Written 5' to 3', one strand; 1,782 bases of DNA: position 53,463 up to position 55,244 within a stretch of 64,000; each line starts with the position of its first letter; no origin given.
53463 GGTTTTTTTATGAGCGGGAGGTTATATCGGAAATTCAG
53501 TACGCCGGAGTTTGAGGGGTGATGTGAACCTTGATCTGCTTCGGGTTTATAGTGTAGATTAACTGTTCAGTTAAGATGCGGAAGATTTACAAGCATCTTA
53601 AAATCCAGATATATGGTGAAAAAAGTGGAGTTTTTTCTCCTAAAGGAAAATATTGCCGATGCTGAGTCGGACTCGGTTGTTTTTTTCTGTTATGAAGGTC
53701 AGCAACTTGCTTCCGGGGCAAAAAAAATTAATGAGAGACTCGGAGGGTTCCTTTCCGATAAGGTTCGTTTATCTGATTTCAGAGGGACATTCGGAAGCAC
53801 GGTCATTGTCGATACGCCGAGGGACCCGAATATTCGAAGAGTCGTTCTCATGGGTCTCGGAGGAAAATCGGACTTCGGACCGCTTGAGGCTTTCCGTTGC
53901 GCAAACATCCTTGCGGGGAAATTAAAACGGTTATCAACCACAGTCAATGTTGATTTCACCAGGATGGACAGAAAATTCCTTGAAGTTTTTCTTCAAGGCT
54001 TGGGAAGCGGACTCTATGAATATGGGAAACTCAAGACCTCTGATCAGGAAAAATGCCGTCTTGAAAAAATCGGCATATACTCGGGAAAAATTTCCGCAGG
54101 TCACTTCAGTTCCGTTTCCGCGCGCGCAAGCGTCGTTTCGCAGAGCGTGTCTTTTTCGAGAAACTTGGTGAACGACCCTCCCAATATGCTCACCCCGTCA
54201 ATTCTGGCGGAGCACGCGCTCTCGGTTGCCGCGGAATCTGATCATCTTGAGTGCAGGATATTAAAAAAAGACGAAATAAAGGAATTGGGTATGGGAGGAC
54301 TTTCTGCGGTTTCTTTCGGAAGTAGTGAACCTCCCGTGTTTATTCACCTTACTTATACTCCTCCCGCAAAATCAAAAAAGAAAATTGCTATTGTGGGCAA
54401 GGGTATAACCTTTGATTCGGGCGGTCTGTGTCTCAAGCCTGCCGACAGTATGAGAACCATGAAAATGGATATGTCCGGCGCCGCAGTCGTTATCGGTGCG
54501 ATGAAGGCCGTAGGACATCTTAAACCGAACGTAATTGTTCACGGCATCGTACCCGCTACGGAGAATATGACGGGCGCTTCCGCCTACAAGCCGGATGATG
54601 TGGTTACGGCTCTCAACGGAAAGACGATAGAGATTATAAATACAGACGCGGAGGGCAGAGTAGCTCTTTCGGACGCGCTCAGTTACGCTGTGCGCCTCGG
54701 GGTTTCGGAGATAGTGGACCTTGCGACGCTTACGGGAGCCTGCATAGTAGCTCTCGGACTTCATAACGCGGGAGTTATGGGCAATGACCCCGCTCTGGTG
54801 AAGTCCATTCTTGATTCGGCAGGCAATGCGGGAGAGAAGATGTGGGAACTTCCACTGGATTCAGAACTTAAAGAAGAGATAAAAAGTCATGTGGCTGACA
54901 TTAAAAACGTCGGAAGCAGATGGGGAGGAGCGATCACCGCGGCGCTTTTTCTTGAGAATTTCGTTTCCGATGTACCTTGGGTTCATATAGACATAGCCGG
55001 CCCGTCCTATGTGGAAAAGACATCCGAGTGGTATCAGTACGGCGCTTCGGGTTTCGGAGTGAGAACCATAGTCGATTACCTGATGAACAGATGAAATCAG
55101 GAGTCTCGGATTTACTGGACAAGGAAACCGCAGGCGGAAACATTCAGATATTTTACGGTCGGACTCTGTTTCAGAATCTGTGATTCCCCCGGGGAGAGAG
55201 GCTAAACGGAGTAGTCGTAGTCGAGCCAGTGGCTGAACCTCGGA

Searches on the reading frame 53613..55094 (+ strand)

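Call 51: search_protein_families(library=pfam, proteins=[window:53613-55094:+], max_evalue=0.00001)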
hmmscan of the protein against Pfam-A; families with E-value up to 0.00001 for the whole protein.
window:53613-55094:+ (493 aa): 2 families
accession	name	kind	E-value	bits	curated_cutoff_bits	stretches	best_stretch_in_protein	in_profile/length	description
PF00883.26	Peptidase_M17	-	3.9e-120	401.3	25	1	181-487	2-310/310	Cytosol aminopeptidase family, catalytic domain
PF02789.23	Peptidase_M17_N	-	1.6e-14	54.4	23.4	1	23-143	1-128/129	Cytosol aminopeptidase family, N-terminal domain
